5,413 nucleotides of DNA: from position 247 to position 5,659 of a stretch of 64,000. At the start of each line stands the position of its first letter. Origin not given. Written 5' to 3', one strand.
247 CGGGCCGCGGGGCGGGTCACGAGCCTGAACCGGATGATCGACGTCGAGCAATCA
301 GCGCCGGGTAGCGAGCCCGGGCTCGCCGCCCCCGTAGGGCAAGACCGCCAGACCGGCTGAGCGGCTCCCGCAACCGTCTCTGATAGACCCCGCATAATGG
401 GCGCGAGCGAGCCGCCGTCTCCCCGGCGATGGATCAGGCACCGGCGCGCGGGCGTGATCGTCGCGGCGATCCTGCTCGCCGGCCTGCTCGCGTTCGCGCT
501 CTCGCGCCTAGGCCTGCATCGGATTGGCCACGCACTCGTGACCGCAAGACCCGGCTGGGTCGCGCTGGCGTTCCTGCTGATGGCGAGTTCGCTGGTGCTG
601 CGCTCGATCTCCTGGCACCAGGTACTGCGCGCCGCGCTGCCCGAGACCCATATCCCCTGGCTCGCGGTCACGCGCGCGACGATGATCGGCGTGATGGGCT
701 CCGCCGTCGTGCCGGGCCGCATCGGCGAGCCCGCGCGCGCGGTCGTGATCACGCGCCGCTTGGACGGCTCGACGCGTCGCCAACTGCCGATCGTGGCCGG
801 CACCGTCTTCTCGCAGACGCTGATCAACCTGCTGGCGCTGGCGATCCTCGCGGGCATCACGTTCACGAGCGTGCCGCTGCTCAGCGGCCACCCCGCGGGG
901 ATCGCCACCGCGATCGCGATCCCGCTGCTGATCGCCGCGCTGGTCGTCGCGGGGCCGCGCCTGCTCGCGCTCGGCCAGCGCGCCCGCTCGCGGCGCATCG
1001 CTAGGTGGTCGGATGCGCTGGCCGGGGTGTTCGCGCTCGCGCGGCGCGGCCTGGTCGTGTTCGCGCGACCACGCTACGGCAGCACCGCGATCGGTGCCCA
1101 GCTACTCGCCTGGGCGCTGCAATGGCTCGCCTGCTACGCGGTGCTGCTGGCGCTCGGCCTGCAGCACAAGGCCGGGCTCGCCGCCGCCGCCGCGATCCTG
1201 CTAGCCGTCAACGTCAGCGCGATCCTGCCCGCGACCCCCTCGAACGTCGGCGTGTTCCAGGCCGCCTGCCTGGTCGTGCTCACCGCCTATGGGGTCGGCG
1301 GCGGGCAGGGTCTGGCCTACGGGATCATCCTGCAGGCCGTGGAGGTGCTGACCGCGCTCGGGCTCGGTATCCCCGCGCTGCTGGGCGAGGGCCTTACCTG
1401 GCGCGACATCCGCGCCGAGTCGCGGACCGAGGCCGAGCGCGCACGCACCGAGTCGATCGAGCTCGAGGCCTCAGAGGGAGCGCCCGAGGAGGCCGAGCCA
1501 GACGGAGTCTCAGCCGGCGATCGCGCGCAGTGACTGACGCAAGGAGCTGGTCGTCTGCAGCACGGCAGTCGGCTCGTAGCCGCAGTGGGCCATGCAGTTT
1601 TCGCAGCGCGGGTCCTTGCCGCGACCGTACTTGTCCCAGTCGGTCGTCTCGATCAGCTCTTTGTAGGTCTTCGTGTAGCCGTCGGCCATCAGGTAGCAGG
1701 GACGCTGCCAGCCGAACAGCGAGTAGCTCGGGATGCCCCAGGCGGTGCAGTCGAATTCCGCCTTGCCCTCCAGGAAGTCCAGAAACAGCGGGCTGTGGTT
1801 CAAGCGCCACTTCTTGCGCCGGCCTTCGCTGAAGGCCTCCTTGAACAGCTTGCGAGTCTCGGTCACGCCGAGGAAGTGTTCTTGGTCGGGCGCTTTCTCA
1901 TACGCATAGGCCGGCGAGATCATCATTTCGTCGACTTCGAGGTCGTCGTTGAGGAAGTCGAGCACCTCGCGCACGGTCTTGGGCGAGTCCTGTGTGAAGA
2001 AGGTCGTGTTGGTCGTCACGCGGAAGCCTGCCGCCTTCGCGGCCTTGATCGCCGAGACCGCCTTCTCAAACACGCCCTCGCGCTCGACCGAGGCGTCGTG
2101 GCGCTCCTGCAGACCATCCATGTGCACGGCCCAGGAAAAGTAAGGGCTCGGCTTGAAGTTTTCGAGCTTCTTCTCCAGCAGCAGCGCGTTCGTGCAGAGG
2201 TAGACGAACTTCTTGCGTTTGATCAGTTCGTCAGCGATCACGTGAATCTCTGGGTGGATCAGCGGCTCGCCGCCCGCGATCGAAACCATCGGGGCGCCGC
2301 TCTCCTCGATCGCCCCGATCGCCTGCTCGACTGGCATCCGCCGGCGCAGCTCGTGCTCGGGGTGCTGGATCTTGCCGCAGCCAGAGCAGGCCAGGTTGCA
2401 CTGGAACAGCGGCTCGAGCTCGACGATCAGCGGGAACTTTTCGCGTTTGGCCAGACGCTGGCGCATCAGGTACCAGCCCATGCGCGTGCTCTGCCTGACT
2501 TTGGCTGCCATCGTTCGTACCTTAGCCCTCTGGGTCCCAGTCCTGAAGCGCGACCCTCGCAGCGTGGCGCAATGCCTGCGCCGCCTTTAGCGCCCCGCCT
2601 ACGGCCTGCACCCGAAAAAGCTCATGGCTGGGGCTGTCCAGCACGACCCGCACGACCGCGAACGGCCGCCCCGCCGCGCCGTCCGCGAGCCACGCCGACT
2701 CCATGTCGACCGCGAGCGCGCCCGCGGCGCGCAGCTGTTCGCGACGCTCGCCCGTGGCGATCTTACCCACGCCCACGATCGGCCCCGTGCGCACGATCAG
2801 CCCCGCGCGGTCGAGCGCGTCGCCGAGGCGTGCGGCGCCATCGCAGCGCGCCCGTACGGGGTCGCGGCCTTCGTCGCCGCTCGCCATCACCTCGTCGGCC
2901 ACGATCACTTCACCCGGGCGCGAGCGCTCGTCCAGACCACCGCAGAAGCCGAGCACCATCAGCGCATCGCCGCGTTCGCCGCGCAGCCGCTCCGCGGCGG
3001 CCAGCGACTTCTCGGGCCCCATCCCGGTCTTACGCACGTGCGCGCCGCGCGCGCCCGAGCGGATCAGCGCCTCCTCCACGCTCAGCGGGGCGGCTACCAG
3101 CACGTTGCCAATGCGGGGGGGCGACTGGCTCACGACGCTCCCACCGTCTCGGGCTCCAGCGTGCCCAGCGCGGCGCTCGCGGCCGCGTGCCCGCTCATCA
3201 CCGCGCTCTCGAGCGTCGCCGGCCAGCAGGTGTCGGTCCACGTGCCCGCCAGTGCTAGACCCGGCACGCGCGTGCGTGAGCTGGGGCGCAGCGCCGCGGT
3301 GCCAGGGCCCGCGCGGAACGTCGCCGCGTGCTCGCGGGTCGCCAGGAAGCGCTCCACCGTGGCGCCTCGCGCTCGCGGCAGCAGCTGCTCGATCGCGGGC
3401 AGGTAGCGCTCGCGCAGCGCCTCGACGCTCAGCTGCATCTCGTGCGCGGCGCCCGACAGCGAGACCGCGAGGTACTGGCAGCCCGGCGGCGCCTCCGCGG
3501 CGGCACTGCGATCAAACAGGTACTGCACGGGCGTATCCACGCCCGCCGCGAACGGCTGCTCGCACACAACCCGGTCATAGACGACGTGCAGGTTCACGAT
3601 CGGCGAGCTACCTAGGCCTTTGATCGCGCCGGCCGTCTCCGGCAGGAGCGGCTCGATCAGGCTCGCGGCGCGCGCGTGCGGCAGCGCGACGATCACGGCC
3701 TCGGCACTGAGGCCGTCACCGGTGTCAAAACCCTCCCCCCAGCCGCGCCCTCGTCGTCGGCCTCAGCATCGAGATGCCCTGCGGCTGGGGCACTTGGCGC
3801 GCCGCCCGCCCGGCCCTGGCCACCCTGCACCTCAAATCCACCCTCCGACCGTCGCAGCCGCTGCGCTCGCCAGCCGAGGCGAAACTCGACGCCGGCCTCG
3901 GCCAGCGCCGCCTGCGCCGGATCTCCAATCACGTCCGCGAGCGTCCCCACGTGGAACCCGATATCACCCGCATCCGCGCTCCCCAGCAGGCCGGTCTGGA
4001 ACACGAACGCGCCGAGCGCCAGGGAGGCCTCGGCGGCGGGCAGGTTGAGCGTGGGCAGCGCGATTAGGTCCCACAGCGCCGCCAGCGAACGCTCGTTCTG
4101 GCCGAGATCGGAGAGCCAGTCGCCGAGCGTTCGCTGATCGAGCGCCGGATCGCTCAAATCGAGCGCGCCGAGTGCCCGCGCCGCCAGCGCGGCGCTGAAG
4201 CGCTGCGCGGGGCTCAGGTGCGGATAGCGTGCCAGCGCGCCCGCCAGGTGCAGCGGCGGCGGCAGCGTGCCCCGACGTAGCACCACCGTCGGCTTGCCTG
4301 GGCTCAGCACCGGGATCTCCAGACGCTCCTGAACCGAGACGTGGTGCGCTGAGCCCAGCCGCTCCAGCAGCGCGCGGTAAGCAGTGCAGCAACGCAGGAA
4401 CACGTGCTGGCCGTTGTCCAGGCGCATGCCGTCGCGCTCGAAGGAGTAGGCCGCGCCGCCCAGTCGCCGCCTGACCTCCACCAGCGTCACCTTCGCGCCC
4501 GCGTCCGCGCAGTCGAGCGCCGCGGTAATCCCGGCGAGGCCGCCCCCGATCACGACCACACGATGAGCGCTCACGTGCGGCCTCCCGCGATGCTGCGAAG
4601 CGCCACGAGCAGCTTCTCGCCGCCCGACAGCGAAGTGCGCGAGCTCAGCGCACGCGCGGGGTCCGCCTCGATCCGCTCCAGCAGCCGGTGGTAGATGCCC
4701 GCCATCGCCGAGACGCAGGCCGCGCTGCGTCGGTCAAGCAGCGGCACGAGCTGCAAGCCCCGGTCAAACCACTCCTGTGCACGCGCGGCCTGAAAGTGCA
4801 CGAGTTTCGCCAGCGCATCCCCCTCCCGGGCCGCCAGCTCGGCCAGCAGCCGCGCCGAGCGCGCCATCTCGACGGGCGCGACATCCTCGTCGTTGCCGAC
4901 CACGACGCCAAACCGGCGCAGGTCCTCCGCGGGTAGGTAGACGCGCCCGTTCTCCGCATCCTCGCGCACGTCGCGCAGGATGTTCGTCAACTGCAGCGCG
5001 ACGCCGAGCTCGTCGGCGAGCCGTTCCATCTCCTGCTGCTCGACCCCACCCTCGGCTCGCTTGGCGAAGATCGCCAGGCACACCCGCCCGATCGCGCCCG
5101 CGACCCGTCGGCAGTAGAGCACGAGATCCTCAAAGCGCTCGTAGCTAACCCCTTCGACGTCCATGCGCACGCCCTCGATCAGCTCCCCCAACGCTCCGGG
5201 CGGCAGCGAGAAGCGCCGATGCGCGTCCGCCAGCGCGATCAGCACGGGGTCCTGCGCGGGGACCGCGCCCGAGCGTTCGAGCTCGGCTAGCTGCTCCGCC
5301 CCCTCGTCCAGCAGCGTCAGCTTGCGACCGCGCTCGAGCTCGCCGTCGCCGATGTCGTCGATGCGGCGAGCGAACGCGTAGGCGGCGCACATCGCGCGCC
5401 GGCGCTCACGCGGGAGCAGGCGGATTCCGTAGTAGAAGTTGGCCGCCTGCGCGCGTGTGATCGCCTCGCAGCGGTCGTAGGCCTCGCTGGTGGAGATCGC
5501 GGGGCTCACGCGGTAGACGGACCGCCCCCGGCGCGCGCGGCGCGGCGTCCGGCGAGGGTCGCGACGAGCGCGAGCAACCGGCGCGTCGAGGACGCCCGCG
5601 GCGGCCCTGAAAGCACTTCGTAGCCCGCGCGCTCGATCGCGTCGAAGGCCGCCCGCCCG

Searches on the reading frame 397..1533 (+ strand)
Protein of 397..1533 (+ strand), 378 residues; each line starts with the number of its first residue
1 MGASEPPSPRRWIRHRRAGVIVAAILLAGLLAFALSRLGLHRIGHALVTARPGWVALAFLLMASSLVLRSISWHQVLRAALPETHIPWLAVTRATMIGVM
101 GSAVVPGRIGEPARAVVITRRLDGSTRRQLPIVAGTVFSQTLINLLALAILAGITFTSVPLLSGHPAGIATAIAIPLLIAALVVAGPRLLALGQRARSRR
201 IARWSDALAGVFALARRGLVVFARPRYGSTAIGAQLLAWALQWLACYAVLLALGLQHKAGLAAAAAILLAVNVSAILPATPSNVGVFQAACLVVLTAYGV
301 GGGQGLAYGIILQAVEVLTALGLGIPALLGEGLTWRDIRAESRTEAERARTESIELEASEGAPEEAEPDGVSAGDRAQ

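Call 64: search_protein_families(library=pfam, proteins=[window:397-1533:+], max_evalue=0.00001)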
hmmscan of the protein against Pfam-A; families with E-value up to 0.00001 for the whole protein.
window:397-1533:+ (378 aa): 1 family
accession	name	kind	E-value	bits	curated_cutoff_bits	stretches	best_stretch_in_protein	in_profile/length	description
PF03706.18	LPG_synthase_TM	-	2e-39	136.3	33.4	1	21-322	2-300/302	Lysylphosphatidylglycerol synthase TM region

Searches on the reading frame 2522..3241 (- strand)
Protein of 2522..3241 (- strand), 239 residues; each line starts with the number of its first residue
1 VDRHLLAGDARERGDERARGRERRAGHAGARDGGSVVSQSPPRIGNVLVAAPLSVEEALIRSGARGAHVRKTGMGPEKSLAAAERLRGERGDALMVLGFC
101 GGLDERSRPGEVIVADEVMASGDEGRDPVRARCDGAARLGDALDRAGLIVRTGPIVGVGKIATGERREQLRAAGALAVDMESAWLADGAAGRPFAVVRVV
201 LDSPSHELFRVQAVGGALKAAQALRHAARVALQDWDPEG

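Call 64: search_protein_families(library=pfam, proteins=[window:2522-3241:-], max_evalue=0.00001)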
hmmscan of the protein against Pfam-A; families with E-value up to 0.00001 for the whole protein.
window:2522-3241:- (239 aa): 1 family
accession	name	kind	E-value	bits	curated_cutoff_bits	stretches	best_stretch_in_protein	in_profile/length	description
PF01048.26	PNP_UDP_1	-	5.1e-12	46.1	25.1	1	69-212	46-216/233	Phosphorylase superfamily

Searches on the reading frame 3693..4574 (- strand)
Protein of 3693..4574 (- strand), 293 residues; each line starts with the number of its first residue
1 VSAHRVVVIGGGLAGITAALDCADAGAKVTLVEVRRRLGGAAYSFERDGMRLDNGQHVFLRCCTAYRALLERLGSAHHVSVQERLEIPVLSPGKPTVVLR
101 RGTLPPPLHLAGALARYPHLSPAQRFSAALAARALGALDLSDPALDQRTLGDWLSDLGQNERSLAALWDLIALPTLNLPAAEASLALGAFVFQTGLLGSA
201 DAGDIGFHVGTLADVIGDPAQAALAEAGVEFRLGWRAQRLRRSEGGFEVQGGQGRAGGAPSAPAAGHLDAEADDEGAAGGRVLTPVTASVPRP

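Call 64: search_protein_families(library=pfam, proteins=[window:3693-4574:-], max_evalue=0.00001)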
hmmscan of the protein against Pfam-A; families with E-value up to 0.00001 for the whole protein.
window:3693-4574:- (293 aa): 8 families
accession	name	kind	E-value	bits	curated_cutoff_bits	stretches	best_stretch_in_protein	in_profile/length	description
PF01593.30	Amino_oxidase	-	1.7e-19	70.9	19.8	1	13-255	1-243/443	Flavin containing amine oxidoreductase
PF13450.12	NAD_binding_8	-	4.4e-14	52.9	21.9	1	8-62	1-55/68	NAD(P)-binding Rossmann-like domain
PF12831.13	FAD_oxidored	-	2.6e-10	40.6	27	1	6-42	2-38/416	FAD dependent oxidoreductase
PF07992.20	Pyr_redox_2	-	9.4e-09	35.5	26.1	1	5-37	2-34/291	Pyridine nucleotide-disulphide oxidoreductase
PF01266.30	DAO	-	2.4e-08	34.4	27.9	1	5-41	1-38/353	FAD dependent oxidoreductase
PF00890.30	FAD_binding_2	-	3.4e-08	33.5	20.4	1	6-41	2-37/414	FAD binding domain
PF00070.33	Pyr_redox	-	1.1e-06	29.5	22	0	5-39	1-35/82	Pyridine nucleotide-disulphide oxidoreductase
PF01134.28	GIDA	-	3e-06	27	22.1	1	6-33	2-29/391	Glucose inhibited division protein A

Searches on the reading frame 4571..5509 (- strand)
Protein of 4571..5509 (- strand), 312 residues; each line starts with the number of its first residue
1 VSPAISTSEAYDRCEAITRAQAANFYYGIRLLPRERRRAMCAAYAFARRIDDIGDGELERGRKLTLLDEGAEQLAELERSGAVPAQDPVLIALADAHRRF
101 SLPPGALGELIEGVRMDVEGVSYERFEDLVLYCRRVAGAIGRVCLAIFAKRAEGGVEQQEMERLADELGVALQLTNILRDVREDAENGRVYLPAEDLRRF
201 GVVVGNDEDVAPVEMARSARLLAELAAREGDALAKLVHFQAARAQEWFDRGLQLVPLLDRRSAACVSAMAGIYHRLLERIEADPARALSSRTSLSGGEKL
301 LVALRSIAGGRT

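Call 64: search_protein_families(library=pfam, proteins=[window:4571-5509:-], max_evalue=0.00001)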
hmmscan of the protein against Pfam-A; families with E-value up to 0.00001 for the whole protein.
window:4571-5509:- (312 aa): 1 family
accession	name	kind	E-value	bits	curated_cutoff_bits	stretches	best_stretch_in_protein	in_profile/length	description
PF00494.24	SQS_PSY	-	2e-67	228.1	26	1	19-296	2-261/263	Squalene/phytoene synthase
